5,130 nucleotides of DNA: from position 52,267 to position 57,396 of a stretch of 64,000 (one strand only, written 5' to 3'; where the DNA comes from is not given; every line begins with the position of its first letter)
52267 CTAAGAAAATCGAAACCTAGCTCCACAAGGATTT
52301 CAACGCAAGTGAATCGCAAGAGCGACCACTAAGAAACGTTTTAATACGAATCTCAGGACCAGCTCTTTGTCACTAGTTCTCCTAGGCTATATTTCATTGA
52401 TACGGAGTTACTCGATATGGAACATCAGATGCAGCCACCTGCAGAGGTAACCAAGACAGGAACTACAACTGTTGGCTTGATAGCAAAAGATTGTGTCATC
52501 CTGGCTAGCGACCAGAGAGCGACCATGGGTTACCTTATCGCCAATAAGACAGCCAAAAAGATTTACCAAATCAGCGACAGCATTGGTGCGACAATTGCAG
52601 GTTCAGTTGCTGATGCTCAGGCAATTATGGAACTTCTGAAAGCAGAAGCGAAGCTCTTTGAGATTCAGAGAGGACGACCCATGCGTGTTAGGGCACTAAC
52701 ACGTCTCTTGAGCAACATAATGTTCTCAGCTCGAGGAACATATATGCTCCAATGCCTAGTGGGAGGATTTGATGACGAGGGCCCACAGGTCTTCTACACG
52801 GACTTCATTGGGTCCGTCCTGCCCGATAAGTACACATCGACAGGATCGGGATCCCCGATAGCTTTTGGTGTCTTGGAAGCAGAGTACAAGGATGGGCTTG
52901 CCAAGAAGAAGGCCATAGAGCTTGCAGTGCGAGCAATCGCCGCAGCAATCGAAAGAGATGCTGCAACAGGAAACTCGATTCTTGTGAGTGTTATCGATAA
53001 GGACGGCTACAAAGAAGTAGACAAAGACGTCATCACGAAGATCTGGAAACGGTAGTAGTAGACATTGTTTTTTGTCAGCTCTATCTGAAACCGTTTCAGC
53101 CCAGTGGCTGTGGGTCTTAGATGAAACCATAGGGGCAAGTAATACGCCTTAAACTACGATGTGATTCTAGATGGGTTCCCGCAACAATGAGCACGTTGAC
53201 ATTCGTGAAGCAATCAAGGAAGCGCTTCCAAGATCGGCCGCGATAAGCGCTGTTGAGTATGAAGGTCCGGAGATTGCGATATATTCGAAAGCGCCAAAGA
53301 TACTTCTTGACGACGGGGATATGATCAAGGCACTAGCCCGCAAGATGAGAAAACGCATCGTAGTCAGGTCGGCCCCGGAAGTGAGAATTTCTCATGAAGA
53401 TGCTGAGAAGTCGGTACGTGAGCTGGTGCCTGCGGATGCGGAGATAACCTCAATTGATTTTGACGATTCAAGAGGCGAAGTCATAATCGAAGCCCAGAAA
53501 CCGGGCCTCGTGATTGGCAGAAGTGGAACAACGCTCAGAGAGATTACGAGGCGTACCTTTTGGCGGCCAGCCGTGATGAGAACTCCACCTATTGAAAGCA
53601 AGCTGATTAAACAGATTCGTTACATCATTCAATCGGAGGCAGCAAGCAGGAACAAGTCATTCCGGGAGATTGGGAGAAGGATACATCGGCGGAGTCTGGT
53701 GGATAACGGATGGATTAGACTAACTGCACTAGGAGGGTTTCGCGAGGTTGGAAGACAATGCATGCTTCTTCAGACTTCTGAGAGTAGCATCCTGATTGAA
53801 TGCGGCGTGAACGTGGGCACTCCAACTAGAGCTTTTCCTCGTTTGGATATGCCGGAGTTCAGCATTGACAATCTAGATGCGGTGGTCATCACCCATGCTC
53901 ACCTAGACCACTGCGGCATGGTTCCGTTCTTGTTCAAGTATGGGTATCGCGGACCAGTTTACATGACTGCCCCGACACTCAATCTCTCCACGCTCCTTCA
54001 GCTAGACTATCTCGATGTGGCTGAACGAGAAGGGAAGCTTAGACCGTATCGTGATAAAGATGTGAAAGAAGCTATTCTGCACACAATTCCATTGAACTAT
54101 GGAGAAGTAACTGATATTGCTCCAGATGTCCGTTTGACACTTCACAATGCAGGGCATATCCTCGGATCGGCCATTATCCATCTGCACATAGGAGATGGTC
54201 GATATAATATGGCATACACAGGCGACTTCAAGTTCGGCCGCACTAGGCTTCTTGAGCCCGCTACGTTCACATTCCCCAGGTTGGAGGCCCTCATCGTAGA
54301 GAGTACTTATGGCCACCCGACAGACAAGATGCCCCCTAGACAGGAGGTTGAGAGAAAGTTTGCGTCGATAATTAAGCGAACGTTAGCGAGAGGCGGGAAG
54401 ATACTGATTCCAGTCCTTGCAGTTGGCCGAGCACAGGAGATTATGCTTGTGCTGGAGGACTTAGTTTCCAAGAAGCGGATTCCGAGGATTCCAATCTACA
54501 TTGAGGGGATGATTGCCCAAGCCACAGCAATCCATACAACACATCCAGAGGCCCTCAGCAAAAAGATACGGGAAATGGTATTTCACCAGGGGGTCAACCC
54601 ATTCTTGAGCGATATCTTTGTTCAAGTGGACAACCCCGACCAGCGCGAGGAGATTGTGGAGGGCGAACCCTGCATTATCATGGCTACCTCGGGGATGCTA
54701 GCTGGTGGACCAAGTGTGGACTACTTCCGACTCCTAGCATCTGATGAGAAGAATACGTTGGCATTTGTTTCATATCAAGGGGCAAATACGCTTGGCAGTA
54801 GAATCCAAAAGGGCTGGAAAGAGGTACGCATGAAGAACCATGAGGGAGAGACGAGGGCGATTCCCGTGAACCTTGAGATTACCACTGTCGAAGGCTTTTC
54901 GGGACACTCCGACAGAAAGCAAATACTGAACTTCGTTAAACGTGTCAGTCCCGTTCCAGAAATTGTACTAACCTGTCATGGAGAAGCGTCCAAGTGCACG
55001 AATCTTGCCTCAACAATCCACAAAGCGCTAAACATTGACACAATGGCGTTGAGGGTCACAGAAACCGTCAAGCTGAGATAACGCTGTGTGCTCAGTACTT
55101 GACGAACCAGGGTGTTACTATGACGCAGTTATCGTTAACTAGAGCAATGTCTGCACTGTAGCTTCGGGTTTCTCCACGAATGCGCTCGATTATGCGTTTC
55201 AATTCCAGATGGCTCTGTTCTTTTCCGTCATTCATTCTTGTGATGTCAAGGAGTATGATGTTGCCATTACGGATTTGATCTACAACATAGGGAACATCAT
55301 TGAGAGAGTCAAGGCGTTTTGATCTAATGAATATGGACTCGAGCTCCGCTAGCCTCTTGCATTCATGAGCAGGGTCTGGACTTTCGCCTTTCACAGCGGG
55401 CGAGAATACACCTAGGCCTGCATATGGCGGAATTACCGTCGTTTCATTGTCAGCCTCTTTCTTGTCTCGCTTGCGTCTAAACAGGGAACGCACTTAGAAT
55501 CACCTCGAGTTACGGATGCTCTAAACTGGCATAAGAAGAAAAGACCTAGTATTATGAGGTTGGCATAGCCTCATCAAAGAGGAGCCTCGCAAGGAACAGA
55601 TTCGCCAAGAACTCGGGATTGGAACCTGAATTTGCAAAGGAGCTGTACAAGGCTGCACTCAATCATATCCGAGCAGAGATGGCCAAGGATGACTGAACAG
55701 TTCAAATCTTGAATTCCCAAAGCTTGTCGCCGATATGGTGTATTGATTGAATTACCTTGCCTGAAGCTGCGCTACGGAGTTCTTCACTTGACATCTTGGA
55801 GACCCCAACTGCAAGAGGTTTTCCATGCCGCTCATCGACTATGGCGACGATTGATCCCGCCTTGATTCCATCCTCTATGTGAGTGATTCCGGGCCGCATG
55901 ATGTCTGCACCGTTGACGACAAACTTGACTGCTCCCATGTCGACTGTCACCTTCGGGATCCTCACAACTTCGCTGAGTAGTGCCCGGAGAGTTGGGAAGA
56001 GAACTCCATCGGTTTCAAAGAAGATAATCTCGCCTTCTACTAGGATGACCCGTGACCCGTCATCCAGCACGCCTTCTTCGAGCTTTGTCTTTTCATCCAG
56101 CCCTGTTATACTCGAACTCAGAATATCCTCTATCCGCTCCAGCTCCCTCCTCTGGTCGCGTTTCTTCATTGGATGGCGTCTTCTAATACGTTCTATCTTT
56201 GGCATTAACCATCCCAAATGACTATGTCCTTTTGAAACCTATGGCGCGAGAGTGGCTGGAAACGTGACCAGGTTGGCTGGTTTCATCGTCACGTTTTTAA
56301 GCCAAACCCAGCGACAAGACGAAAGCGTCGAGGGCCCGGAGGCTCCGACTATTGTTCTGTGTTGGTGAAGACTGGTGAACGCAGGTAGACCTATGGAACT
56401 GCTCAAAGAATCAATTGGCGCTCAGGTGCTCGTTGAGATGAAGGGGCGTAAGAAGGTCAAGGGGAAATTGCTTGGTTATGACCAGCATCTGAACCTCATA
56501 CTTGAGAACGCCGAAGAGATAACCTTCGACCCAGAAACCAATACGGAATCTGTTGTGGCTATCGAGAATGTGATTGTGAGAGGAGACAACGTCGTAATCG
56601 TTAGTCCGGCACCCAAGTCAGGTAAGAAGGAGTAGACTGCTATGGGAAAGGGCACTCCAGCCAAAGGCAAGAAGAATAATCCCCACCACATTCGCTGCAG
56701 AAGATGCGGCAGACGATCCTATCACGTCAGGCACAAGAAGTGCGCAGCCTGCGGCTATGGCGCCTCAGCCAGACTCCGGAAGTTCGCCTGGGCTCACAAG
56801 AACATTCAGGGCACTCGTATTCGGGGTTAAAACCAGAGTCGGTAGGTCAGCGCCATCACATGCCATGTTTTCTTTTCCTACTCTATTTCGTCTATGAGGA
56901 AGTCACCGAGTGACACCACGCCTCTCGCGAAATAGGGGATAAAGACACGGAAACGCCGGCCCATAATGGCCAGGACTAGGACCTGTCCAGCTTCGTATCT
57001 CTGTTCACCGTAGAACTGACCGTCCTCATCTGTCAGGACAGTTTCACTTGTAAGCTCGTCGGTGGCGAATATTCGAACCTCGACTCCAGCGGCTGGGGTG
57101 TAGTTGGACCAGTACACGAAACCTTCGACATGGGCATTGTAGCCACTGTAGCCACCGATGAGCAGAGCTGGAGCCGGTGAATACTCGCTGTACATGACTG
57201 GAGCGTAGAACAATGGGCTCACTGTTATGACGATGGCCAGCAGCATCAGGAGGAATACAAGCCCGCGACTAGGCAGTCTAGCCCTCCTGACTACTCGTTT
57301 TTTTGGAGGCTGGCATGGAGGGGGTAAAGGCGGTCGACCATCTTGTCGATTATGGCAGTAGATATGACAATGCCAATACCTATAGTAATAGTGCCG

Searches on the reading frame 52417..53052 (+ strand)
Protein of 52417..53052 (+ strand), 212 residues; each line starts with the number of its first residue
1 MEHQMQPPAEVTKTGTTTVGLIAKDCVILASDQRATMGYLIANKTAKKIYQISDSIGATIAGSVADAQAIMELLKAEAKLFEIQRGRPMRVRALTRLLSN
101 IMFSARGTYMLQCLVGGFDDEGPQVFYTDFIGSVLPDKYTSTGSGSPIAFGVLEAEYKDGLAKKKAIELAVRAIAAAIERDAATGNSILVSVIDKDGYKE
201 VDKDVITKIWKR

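Call 23: search_protein_families(library=pfam, proteins=[window:52417-53052:+], max_evalue=0.001)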
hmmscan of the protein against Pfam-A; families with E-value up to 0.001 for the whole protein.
window:52417-53052:+ (212 aa): 1 family
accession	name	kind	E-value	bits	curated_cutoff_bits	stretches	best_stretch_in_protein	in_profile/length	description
PF00227.31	Proteasome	-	4.6e-57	193.2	22.4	1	13-193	2-189/189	Proteasome subunit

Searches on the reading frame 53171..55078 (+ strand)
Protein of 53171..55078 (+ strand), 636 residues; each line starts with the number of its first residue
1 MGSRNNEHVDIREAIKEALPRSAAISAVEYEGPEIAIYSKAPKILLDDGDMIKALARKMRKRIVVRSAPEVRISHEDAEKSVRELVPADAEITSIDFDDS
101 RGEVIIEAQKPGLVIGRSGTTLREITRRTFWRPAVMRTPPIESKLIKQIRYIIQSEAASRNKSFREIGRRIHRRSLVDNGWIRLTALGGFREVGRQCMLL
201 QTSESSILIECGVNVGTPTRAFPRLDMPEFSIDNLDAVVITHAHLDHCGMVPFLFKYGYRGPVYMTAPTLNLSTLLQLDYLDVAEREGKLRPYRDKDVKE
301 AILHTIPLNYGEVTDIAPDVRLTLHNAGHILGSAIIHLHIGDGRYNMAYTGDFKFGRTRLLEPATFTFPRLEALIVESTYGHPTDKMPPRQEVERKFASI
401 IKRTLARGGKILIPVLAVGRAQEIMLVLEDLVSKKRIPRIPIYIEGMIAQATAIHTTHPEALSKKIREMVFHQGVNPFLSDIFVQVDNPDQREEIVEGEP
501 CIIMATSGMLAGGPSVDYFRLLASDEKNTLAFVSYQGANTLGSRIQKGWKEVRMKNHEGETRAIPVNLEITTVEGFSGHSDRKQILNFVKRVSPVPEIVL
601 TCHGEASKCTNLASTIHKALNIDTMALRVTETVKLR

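Call 23: search_protein_families(library=pfam, proteins=[window:53171-55078:+], max_evalue=0.001)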
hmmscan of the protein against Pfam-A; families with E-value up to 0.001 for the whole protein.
window:53171-55078:+ (636 aa): 8 families
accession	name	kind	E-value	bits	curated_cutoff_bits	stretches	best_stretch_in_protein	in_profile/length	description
PF10996.14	Beta-Casp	-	6.9e-30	104.5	27.7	1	421-545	1-120/120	Beta-Casp domain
PF17214.9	KH_TffA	-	3.2e-24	85.1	22.6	1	9-72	5-68/68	Transcription termination factor FttA, KH domain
PF07521.17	RMMBL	-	1.1e-14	54.6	21.6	1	564-624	2-60/63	Zn-dependent metallo-hydrolase RNA specificity domain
PF16661.11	Lactamase_B_6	-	1.6e-12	47.6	27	1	199-366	1-175/193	Metallo-beta-lactamase superfamily domain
PF00753.33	Lactamase_B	-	5.3e-11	43.3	22.7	1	195-364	6-161/196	Metallo-beta-lactamase superfamily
PF12706.13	Lactamase_B_2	-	2.2e-09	37.7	27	1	207-357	3-147/200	Beta-lactamase superfamily domain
PF07650.23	KH_2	-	1.5e-07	31.6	22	1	81-127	5-52/78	KH domain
PF23023.1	Anti-Pycsar_Apyc1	-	3.6e-05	23.8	50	1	200-365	25-179/250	Anti-Pycsar protein Apyc1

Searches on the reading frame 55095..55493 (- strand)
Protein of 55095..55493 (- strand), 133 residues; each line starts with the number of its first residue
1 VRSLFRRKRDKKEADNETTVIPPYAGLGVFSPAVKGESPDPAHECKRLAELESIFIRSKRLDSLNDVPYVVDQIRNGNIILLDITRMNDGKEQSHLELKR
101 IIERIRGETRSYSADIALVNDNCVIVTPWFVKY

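Call 23: search_protein_families(library=pfam, proteins=[window:55095-55493:-], max_evalue=0.001)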
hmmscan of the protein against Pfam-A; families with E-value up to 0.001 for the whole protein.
window:55095-55493:- (133 aa): 1 family
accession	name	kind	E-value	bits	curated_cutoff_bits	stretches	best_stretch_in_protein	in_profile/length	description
PF04472.17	SepF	-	6.1e-11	42.8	27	1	60-131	5-70/72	Cell division protein SepF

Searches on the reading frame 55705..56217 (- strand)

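Call 23: search_protein_families(library=pfam, proteins=[window:55705-56217:-], max_evalue=0.001)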
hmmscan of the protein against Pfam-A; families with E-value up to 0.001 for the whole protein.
window:55705-56217:- (171 aa): 4 families
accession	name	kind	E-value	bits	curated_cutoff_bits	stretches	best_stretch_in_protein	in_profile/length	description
PF01472.26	PUA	-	2.5e-23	82.2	24.8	1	88-162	1-74/74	PUA domain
PF09183.16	DUF1947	-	6e-05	23.6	22.5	1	14-81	2-63/65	Domain of unknown function (DUF1947)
PF17832.7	Pre-PUA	-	0.00036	21.5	23.5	0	43-80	43-82/86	Pre-PUA-like domain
PF03657.19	UPF0113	-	0.00097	19.8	23.8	0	90-162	2-67/73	UPF0113 PUA domain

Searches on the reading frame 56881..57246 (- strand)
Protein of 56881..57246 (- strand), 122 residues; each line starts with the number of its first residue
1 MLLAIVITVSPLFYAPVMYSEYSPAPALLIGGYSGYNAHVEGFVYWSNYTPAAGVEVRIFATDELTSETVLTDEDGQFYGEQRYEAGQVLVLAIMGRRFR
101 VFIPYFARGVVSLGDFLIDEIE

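Call 23: search_protein_families(library=pfam, proteins=[window:56881-57246:-], max_evalue=0.001)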
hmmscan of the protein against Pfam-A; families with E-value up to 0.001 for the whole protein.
window:56881-57246:- (122 aa): 1 family
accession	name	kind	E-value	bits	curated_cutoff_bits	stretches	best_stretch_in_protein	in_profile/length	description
PF13620.12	CarboxypepD_reg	-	0.00096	19.9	32.3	0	40-78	2-40/82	Carboxypeptidase regulatory-like domain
